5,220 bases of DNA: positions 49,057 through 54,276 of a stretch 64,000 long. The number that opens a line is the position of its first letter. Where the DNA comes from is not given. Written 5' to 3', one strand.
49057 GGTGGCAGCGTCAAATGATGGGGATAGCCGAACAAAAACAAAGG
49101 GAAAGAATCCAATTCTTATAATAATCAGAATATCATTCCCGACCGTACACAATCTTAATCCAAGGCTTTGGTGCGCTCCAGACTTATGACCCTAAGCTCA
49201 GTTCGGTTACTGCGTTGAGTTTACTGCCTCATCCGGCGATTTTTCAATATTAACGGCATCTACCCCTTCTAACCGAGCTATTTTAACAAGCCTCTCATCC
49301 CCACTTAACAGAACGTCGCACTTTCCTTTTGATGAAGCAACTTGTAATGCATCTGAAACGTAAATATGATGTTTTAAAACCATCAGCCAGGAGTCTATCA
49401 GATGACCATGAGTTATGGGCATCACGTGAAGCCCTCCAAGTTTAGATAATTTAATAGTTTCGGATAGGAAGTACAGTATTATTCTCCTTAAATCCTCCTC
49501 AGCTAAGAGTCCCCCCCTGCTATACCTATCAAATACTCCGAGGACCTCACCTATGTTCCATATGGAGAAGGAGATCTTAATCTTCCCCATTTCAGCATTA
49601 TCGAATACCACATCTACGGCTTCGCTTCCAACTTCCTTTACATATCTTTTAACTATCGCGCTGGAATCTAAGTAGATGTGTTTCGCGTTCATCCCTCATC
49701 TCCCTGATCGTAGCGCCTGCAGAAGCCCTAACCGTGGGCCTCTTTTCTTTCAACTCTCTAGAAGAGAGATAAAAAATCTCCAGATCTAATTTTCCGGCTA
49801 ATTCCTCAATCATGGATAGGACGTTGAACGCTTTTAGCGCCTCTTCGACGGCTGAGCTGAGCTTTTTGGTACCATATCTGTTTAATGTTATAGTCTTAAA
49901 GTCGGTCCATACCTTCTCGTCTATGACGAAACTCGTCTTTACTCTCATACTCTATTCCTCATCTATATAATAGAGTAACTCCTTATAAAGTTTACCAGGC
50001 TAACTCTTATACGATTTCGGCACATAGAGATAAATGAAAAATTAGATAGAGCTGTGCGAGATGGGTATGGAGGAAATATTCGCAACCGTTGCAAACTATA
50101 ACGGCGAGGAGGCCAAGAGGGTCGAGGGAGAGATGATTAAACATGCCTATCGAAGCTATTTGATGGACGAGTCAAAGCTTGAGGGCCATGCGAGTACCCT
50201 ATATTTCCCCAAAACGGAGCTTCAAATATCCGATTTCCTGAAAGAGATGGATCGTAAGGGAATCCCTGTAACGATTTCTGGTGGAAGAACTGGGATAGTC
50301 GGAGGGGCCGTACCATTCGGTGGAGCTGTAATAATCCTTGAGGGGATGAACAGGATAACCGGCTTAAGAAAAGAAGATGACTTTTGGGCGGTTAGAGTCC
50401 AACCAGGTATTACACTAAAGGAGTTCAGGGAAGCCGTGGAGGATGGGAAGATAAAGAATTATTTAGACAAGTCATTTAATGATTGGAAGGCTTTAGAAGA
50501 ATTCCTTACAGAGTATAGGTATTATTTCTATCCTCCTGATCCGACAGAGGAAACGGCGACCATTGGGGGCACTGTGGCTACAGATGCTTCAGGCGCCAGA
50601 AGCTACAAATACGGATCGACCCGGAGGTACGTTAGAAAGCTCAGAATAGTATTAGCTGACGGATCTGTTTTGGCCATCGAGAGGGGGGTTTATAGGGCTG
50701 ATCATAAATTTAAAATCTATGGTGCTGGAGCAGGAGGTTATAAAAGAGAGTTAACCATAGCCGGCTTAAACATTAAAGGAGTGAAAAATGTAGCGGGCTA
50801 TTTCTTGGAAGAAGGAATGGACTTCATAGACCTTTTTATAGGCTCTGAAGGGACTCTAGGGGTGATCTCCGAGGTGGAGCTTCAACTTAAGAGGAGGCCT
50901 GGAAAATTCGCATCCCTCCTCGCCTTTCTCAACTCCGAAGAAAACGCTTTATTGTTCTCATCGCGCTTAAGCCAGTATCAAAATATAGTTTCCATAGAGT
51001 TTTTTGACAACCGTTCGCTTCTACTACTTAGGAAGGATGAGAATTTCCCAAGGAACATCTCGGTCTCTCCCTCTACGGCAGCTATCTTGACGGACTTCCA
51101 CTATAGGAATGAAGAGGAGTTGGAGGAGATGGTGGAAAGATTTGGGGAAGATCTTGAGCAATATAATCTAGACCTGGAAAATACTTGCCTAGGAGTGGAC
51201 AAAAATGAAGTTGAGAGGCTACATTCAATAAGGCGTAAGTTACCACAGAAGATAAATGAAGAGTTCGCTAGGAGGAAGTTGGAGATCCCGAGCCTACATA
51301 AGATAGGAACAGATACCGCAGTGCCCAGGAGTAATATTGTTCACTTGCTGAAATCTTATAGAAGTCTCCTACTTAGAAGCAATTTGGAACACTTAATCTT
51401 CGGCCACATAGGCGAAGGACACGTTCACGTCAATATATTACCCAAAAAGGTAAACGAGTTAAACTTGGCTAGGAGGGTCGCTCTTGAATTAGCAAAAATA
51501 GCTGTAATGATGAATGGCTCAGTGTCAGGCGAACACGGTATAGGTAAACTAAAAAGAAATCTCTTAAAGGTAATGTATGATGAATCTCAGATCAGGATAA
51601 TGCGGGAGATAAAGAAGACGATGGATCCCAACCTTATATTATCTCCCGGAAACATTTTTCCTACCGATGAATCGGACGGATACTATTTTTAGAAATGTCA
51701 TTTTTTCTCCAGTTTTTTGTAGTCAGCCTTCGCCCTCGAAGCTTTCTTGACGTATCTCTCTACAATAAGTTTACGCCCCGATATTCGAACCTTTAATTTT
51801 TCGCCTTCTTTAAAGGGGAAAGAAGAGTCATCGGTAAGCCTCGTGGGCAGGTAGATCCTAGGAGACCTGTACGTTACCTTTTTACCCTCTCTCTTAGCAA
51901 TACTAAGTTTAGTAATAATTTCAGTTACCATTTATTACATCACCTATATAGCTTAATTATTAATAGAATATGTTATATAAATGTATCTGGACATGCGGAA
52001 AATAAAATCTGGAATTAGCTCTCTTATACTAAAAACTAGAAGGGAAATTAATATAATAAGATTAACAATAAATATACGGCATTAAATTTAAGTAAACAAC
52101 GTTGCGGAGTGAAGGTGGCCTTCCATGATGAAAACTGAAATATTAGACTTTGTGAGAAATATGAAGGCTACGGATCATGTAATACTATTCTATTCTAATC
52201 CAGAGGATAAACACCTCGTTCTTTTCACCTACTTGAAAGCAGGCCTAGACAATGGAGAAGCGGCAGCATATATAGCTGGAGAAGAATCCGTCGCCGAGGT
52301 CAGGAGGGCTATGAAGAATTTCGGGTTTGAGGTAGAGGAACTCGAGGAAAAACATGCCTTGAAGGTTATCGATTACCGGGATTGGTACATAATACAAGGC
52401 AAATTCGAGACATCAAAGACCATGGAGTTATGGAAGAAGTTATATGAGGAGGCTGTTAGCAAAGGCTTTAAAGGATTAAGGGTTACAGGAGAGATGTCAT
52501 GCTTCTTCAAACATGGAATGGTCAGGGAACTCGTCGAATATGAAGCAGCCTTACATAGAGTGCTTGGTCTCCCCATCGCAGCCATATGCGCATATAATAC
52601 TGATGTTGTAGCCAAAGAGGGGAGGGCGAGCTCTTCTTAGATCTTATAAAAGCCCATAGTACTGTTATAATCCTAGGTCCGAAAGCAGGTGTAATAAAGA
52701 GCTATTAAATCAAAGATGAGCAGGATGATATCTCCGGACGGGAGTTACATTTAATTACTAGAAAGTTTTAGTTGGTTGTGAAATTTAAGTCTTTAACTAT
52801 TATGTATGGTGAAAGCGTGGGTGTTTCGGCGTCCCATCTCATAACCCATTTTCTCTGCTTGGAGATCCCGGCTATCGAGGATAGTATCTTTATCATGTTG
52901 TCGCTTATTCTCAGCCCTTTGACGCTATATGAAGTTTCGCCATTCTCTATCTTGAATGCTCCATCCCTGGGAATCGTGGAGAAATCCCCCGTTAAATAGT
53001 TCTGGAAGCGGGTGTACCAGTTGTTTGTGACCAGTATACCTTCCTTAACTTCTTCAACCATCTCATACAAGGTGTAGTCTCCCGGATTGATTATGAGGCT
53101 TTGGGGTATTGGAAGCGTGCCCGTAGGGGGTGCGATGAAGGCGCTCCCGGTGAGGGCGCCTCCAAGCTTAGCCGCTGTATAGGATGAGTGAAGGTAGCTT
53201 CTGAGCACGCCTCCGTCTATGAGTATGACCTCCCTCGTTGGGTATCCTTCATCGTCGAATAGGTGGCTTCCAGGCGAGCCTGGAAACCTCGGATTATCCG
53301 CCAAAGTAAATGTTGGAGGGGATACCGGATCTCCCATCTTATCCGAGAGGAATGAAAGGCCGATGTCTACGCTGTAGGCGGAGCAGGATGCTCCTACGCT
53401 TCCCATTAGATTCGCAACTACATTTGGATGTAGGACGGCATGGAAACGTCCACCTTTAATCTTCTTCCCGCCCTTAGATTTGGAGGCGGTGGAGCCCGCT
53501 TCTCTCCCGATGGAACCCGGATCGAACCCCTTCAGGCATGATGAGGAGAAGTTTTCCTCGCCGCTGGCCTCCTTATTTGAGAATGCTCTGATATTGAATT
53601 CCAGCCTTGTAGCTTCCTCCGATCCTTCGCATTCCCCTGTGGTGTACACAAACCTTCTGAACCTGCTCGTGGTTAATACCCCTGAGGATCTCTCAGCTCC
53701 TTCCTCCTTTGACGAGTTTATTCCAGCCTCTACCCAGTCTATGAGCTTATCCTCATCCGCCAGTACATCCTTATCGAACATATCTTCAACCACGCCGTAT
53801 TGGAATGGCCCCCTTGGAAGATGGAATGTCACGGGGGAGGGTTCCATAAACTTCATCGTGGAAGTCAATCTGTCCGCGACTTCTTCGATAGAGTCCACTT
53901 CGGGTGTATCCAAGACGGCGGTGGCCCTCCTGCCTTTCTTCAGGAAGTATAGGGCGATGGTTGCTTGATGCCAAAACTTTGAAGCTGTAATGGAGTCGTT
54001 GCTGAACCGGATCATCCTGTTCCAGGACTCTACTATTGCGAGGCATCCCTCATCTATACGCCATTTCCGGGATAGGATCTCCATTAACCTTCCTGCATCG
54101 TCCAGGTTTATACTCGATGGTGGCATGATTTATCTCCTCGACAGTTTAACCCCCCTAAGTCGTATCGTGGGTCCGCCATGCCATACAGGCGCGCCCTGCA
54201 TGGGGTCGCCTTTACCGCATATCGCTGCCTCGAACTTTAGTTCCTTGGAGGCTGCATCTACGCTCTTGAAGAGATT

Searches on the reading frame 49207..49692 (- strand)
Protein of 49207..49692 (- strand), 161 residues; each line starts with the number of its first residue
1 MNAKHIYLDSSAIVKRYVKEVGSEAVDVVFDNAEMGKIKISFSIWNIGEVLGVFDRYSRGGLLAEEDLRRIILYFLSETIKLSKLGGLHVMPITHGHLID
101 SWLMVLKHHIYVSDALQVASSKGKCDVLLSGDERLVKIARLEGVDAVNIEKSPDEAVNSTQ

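Call 58: search_protein_families(library=pfam, proteins=[window:49207-49692:-], max_evalue=0.0001)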
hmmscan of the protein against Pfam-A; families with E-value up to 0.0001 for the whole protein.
window:49207-49692:- (161 aa): 1 family
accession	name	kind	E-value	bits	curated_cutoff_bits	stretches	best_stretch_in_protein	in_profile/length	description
PF01850.27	PIN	-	1.3e-06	29.4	23.6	1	6-140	1-119/120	PIN domain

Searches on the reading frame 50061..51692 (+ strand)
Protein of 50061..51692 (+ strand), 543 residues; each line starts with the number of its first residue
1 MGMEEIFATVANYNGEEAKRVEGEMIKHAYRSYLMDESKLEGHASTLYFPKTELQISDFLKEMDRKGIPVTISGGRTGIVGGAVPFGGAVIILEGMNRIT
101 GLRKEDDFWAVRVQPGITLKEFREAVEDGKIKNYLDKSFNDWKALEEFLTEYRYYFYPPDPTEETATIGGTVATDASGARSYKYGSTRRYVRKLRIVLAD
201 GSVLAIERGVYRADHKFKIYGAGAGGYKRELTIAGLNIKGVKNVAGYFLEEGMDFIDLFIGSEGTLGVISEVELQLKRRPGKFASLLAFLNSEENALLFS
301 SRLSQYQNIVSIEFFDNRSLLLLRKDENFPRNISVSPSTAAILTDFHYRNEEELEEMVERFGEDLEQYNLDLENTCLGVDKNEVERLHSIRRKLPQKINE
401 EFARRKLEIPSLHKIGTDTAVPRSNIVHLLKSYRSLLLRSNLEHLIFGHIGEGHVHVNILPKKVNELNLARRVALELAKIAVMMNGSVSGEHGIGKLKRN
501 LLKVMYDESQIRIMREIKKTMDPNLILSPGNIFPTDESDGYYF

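Call 58: search_protein_families(library=pfam, proteins=[window:50061-51692:+], max_evalue=0.0001)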
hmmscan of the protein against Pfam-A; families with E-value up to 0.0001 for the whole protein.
window:50061-51692:+ (543 aa): 2 families
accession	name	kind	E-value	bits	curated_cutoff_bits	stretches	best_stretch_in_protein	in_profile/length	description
PF02913.24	FAD-oxidase_C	-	6.2e-38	131.4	21.2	1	283-532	5-248/248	FAD linked oxidases, C-terminal domain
PF01565.28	FAD_binding_4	-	3.2e-26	92.1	26.4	2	47-128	4-84/139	FAD binding domain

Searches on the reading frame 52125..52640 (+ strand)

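Call 58: search_protein_families(library=pfam, proteins=[window:52125-52640:+], max_evalue=0.0001)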
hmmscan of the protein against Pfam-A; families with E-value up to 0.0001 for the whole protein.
window:52125-52640:+ (171 aa): 2 families
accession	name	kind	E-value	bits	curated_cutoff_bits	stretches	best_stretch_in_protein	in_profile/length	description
PF14417.12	MEDS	-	2.8e-35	121.9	29.8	1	17-163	1-149/161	MEDS: MEthanogen/methylotroph, DcmR Sensory domain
PF06745.19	ATPase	-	2.9e-08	33.8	26.6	1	31-108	34-113/231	KaiC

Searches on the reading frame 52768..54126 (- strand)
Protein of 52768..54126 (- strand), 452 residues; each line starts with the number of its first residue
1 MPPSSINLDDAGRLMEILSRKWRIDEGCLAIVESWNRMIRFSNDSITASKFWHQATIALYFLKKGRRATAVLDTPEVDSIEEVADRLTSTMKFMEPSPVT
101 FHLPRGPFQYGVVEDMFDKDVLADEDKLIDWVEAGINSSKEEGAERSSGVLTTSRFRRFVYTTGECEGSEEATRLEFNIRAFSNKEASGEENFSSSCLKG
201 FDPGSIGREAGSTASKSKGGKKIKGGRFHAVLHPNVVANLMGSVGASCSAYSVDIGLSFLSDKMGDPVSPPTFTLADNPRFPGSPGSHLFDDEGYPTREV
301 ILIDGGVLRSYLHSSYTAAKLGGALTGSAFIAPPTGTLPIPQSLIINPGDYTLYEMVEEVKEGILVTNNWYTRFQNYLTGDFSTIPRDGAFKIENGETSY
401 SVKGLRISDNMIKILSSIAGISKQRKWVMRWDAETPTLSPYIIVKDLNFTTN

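Call 58: search_protein_families(library=pfam, proteins=[window:52768-54126:-], max_evalue=0.0001)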
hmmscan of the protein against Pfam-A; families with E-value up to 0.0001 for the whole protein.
window:52768-54126:- (452 aa): 1 family
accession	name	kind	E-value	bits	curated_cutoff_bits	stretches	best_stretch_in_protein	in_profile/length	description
PF19289.4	PmbA_TldD_3rd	-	1.1e-57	195.2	22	1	226-450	2-219/220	PmbA/TldA metallopeptidase C-terminal domain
